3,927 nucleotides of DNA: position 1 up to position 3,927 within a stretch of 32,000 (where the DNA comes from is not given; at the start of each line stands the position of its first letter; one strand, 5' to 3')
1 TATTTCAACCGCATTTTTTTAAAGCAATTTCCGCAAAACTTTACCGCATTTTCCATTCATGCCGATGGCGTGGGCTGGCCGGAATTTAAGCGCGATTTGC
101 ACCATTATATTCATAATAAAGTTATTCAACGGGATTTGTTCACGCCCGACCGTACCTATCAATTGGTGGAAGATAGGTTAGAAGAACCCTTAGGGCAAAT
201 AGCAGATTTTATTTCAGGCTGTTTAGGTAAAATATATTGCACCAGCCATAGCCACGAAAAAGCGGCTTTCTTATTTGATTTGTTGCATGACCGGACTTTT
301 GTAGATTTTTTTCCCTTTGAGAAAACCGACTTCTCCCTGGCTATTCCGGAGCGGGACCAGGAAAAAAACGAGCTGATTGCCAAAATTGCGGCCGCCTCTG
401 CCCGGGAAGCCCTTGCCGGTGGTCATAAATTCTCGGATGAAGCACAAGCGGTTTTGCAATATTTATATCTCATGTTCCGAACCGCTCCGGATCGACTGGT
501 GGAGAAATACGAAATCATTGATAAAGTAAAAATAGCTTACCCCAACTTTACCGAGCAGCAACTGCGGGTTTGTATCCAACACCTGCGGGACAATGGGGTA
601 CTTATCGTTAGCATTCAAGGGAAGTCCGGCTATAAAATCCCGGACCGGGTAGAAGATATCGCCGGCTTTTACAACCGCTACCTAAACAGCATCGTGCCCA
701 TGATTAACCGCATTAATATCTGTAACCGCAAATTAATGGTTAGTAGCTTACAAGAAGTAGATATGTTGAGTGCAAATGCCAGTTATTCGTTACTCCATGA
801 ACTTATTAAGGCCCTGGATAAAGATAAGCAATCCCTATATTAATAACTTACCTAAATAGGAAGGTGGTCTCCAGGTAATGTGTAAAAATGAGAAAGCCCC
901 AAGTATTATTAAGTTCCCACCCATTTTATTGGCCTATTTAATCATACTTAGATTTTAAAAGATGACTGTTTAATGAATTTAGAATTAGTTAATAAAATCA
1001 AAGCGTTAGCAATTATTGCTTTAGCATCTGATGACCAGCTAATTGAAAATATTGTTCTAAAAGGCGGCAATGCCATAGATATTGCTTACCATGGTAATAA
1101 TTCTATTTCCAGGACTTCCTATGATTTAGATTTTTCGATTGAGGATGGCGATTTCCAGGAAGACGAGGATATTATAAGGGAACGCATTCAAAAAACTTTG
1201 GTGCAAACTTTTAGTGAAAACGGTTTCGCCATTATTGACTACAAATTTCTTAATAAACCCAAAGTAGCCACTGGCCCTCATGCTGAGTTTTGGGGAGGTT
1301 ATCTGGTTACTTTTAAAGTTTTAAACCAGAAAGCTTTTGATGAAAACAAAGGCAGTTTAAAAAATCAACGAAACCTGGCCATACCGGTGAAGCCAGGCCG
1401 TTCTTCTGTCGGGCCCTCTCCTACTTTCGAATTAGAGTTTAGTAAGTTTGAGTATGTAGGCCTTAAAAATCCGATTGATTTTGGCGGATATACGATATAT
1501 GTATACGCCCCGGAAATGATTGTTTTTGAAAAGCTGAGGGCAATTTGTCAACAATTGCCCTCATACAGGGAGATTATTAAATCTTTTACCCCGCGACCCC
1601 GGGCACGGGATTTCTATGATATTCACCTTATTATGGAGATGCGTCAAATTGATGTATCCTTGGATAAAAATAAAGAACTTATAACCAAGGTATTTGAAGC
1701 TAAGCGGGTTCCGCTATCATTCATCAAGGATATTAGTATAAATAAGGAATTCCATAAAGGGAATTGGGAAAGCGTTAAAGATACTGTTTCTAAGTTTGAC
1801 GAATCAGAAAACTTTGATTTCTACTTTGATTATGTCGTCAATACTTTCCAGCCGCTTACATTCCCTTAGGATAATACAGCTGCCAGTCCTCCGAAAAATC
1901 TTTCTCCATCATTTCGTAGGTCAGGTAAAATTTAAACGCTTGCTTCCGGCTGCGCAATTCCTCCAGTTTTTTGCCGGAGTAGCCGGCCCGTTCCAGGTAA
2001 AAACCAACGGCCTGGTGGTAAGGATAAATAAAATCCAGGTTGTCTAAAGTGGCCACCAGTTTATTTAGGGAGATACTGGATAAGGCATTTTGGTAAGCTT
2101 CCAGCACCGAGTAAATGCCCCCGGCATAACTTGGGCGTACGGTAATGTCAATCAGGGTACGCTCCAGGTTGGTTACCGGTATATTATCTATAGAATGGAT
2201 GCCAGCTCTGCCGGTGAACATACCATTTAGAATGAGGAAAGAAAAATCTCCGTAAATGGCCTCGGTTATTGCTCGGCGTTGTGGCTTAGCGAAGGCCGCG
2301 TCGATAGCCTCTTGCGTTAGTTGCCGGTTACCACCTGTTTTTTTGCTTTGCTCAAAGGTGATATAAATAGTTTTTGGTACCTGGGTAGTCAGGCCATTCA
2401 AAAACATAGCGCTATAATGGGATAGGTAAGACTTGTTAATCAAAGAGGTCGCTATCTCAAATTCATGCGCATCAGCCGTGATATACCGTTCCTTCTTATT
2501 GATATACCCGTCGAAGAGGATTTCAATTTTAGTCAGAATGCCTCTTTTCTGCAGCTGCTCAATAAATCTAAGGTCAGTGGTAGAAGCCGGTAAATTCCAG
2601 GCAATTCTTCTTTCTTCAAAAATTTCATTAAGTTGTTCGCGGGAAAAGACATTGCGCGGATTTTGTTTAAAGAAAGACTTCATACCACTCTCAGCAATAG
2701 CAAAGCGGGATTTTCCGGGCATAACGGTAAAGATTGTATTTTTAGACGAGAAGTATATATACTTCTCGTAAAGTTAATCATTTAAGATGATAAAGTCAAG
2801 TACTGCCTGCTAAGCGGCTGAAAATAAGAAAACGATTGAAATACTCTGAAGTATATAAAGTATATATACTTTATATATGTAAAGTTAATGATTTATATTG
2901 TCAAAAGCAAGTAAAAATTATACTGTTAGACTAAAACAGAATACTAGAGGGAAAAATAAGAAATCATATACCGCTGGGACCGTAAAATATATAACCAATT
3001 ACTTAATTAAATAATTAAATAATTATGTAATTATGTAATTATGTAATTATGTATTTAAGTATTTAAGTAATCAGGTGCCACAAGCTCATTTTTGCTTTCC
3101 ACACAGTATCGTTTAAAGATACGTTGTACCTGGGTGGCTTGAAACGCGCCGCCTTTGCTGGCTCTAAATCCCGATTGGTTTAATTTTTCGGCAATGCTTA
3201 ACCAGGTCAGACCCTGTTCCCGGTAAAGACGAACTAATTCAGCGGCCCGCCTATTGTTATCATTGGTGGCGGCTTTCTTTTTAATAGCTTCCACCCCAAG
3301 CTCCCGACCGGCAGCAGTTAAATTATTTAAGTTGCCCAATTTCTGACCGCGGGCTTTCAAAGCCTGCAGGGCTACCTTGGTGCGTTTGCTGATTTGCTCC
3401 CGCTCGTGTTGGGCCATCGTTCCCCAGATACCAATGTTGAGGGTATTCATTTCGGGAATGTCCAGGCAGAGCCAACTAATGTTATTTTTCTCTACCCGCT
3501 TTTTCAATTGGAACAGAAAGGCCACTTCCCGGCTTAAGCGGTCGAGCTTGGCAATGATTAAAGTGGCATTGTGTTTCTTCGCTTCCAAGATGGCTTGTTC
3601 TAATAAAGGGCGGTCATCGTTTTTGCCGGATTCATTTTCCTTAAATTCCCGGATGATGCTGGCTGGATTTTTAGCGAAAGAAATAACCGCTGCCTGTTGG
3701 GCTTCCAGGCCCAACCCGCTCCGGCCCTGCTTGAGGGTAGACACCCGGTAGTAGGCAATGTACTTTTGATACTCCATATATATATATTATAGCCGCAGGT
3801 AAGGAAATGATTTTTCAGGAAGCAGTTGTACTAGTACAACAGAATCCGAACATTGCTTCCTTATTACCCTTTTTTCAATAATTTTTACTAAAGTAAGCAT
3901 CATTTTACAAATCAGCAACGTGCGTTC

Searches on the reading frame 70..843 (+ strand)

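Call 7: search_protein_families(library=pfam, proteins=[window:70-843:+], max_evalue=0.001)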
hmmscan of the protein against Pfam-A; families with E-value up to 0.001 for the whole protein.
window:70-843:+ (257 aa): 0 families

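Call 29: search_protein_families(library=ncbifam, proteins=[window:70-843:+], max_evalue=0.1)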
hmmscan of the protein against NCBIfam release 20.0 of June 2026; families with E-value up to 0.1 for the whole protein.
window:70-843:+ (257 aa): 1 family
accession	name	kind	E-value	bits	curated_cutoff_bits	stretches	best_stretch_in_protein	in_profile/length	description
NF002126.0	PRK00964.1-4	subfamily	0.043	13.4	161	1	125-191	108-172/186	tetrahydromethanopterin S-methyltransferase subunit A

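Call 69: search_protein_families(library=padloc, proteins=[window:70-843:+], max_evalue=0.001)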
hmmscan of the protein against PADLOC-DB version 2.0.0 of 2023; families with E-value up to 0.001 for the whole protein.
window:70-843:+ (257 aa): 0 families

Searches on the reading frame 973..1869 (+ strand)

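Call 7: search_protein_families(library=pfam, proteins=[window:973-1869:+], max_evalue=0.001)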
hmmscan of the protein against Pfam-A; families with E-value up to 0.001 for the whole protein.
window:973-1869:+ (298 aa): 1 family
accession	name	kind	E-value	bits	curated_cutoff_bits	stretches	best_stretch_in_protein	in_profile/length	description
PF08843.17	AbiEii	-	4.3e-20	73.1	22.5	1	19-286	7-237/238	Nucleotidyl transferase AbiEii toxin, Type IV TA system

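Call 69: search_protein_families(library=padloc, proteins=[window:973-1869:+], max_evalue=0.001)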
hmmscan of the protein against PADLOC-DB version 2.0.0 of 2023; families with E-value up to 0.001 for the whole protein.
window:973-1869:+ (298 aa): 17 families
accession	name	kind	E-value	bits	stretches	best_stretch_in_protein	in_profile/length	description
PDLC02306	AbiEii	-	1.9e-15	55.2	2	12-87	26-97/280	AbiEii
PDLC02304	AbiEii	-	9.1e-15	53.3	2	172-268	153-234/260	AbiEii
PDLC02305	AbiEii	-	4e-10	37.4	1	15-87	33-102/306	AbiEii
PDLC02288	AbiEii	-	1e-09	35.7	1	173-271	166-252/294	AbiEii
PDLC02292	AbiEii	-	5.3e-08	31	1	171-248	165-231/283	AbiEii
PDLC02291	AbiEii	-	1.2e-06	26.1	0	157-291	144-263/310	AbiEii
PDLC02295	AbiEii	-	1.8e-06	25.5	0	21-83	33-87/261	AbiEii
PDLC02315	AbiEii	-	1.8e-06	25.4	0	170-246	210-280/352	AbiEii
PDLC02307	AbiEii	-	2.2e-06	25.6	0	202-238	126-162/219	AbiEii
PDLC02323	AbiEii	-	2e-05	22.3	0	200-244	163-209/248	AbiEii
PDLC02320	AbiEii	-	2.1e-05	22.5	1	173-262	26-105/147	AbiEii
PDLC02313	AbiEii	-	2.2e-05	22.1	0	205-258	173-226/254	AbiEii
PDLC02317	AbiEii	-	6.9e-05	20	0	198-268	180-250/396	AbiEii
PDLC02318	AbiEii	-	0.00011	19.7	0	16-61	31-74/280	AbiEii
PDLC02328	AbiEii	-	0.00016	19.7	0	25-70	13-53/203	AbiEii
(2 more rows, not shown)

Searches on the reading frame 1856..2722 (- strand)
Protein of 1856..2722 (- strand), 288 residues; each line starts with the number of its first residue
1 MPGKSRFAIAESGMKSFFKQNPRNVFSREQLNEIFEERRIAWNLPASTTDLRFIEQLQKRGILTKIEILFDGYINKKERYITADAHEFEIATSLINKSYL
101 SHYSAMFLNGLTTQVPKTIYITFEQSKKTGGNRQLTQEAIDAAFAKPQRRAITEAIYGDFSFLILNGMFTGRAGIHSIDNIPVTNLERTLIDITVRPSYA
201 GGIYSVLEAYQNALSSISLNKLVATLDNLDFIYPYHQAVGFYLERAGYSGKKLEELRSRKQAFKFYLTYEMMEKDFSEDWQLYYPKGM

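Call 7: search_protein_families(library=pfam, proteins=[window:1856-2722:-], max_evalue=0.001)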
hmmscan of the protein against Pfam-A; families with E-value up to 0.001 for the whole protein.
window:1856-2722:- (288 aa): 0 families

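Call 29: search_protein_families(library=ncbifam, proteins=[window:1856-2722:-], max_evalue=0.1)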
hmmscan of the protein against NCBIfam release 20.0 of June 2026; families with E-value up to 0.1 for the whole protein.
window:1856-2722:- (288 aa): 0 families

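Call 69: search_protein_families(library=padloc, proteins=[window:1856-2722:-], max_evalue=0.001)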
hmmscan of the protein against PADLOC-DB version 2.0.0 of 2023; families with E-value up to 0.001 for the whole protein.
window:1856-2722:- (288 aa): 15 families
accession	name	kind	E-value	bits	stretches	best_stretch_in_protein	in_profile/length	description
PDLC02267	AbiEi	-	1.1e-23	82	1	30-282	16-238/252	AbiEi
PDLC02269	AbiEi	-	1.9e-21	74.6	2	175-287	124-239/251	AbiEi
PDLC02287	AbiEi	-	1.1e-17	62.4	2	174-288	123-240/253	AbiEi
PDLC02270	AbiEi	-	1.2e-13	48.8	1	14-286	3-255/265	AbiEi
PDLC02237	AbiEi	-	2.5e-12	45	1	43-230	42-227/285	AbiEi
PDLC02225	AbiEi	-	1.6e-10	39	1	79-129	57-101/198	AbiEi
PDLC02276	AbiEi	-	3.3e-08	31.4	1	22-126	5-110/270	AbiEi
PDLC02235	AbiEi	-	1.4e-06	26.1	1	11-216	5-209/240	AbiEi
PDLC02265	AbiEi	-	2.8e-06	25.2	1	44-129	22-103/198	AbiEi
PDLC02271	AbiEi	-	3.7e-05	21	1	91-259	82-232/263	AbiEi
PDLC02275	AbiEi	-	7.1e-05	20.9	1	52-130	26-99/184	AbiEi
PDLC02228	AbiEi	-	0.00018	18.9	0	93-129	91-128/216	AbiEi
PDLC02283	AbiEi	-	0.00025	18.8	0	54-129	35-106/201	AbiEi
PDLC02249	AbiEi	-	0.00027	18.8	0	82-130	58-107/184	AbiEi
PDLC02266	AbiEi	-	0.00036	18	1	182-283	148-249/258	AbiEi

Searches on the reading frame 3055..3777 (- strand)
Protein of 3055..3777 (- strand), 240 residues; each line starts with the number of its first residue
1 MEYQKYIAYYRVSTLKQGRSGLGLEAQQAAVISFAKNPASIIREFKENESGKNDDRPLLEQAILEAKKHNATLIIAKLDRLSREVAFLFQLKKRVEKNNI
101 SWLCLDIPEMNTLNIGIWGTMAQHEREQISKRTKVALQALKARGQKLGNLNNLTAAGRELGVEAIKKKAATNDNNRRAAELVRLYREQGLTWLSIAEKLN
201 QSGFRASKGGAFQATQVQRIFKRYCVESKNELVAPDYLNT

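Call 7: search_protein_families(library=pfam, proteins=[window:3055-3777:-], max_evalue=0.001)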
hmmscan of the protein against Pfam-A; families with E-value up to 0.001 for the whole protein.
window:3055-3777:- (240 aa): 1 family
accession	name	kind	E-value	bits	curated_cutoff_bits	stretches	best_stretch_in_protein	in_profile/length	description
PF00239.26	Resolvase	-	4.1e-26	92.2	23.3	1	7-145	2-144/145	Resolvase, N terminal domain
